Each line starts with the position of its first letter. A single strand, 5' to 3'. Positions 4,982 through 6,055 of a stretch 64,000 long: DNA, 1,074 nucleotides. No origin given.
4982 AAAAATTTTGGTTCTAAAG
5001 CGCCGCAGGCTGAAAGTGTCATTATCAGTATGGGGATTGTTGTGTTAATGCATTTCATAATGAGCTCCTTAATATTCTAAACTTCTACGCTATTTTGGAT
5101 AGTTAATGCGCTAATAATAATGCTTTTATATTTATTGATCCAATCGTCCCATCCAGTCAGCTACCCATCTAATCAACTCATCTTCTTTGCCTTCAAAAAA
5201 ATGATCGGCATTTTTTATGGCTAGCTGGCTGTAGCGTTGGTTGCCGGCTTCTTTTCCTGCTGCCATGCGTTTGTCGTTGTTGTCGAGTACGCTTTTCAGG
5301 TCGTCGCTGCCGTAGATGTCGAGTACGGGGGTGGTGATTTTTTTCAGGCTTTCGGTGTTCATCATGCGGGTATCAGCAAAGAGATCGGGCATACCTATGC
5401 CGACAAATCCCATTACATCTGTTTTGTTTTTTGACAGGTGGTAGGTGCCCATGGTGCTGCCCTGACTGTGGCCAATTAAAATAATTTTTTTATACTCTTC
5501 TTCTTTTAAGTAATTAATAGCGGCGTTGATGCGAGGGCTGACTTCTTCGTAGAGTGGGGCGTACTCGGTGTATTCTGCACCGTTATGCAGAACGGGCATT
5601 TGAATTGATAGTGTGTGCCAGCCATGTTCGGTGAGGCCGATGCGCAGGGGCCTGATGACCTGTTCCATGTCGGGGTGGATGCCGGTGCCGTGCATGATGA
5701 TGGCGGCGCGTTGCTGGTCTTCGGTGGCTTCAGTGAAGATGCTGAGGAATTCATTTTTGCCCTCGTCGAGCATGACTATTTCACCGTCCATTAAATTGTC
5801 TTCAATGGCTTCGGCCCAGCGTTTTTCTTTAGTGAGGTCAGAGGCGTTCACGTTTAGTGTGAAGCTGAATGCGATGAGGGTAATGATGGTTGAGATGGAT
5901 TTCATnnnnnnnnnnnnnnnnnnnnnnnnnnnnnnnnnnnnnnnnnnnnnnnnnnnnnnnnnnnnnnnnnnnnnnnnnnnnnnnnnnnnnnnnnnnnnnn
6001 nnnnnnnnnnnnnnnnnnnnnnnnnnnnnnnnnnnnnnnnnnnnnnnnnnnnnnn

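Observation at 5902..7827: UbiA prenyltransferase fused to a ~350-aa N-terminal extension built from 87-bp tandem repeats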

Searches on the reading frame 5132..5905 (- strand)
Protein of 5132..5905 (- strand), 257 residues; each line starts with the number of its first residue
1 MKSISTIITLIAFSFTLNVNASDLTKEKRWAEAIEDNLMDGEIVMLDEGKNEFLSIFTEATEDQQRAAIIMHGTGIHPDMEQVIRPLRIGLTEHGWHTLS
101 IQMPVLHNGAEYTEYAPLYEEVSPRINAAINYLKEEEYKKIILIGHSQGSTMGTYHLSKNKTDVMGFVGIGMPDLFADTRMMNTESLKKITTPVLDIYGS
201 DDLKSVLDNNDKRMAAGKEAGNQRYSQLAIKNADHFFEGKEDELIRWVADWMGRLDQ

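Call 49: search_protein_families(library=pfam, proteins=[window:5132-5905:-], max_evalue=0.00001)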
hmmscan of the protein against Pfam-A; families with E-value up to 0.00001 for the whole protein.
window:5132-5905:- (257 aa): 1 family
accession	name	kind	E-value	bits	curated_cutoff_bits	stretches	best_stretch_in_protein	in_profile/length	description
PF12048.14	DUF3530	-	8.4e-35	121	29.8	2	25-108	44-128/310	Protein of unknown function (DUF3530)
